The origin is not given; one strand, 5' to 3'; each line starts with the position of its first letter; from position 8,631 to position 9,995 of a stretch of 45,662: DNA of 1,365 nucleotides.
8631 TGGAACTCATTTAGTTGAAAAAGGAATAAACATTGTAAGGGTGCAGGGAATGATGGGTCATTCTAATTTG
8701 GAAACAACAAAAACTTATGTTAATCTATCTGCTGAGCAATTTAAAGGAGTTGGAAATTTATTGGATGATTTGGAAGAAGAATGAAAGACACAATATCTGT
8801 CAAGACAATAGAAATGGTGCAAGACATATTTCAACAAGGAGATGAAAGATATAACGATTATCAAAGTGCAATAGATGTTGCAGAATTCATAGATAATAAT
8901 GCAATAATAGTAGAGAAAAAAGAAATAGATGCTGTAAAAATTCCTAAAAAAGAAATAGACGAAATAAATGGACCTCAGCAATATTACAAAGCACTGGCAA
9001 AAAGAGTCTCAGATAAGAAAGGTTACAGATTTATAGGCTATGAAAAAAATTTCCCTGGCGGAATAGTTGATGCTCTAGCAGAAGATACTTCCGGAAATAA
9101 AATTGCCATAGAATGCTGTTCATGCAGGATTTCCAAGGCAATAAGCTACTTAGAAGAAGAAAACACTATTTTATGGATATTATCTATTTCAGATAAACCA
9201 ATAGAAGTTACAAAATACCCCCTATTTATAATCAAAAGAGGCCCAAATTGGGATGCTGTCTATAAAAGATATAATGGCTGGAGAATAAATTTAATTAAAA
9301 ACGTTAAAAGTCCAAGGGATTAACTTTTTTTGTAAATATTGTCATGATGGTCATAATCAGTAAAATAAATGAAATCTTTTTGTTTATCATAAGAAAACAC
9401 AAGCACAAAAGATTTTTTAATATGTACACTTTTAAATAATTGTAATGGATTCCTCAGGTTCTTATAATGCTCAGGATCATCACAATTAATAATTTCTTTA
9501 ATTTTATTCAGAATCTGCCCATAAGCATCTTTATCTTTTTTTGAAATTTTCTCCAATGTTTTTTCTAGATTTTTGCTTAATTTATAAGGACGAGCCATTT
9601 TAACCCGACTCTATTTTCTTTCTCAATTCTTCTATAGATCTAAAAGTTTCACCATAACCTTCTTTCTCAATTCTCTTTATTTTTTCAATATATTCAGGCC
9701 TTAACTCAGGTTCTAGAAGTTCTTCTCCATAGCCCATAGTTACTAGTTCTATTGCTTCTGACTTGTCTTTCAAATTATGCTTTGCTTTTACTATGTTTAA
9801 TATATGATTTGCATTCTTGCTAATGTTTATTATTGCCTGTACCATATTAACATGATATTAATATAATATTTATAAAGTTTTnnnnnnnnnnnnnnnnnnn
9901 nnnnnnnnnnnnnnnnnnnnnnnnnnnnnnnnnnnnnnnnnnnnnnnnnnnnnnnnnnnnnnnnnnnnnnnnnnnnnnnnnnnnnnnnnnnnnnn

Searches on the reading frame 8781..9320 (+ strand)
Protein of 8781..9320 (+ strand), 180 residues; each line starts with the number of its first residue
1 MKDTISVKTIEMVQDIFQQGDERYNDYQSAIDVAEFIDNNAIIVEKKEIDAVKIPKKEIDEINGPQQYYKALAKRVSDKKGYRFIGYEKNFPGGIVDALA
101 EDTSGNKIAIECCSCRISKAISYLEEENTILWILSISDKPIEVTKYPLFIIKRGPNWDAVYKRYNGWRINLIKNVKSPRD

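Call 9: search_protein_families(library=pfam, proteins=[window:8781-9320:+], max_evalue=0.1)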
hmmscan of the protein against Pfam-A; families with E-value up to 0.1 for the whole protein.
window:8781-9320:+ (180 aa): 1 family
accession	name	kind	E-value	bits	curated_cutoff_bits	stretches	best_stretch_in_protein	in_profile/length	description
PF01939.22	NucS_C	-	0.003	18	24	1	79-114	17-52/124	Endonuclease NucS C-terminal domain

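Call 57: search_protein_families(library=ncbifam, proteins=[window:8781-9320:+], max_evalue=0.01)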
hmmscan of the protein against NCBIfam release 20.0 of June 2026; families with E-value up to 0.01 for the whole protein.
window:8781-9320:+ (180 aa): 1 family
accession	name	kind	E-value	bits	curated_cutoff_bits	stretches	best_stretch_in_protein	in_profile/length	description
NF003270.0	PRK04247.1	equivalog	0.0043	16.1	216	0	80-117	146-183/250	endonuclease NucS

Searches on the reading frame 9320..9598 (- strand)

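Call 9: search_protein_families(library=pfam, proteins=[window:9320-9598:-], max_evalue=0.1)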
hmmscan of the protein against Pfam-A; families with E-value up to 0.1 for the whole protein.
window:9320-9598:- (92 aa): 4 families
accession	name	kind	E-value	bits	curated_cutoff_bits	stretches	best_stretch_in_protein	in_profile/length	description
PF02912.23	Phe_tRNA-synt_N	-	0.015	15.7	22.3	1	11-37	23-49/69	Aminoacyl tRNA synthetase class II, N-terminal domain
PF15738.11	YafQ_toxin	-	0.03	15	30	1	6-89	4-87/88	Bacterial toxin of type II toxin-antitoxin system, YafQ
PF24723.1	DUF7675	-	0.036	14.4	27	1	60-84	16-40/65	Family of unknown function (DUF7675)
PF05816.16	TelA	-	0.041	13.4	30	1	7-58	27-81/332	Toxic anion resistance protein (TelA)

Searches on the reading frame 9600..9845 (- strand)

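Call 9: search_protein_families(library=pfam, proteins=[window:9600-9845:-], max_evalue=0.1)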
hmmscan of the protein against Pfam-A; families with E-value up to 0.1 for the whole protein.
window:9600-9845:- (81 aa): 2 families
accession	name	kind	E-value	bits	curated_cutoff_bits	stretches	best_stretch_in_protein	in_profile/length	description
PF10884.14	DUF2683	-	2.8e-11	43.9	27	1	15-76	4-66/66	Protein of unknown function (DUF2683)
PF17579.7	DUF5482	-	0.055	13.8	27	1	16-72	11-64/159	Family of unknown function (DUF5482)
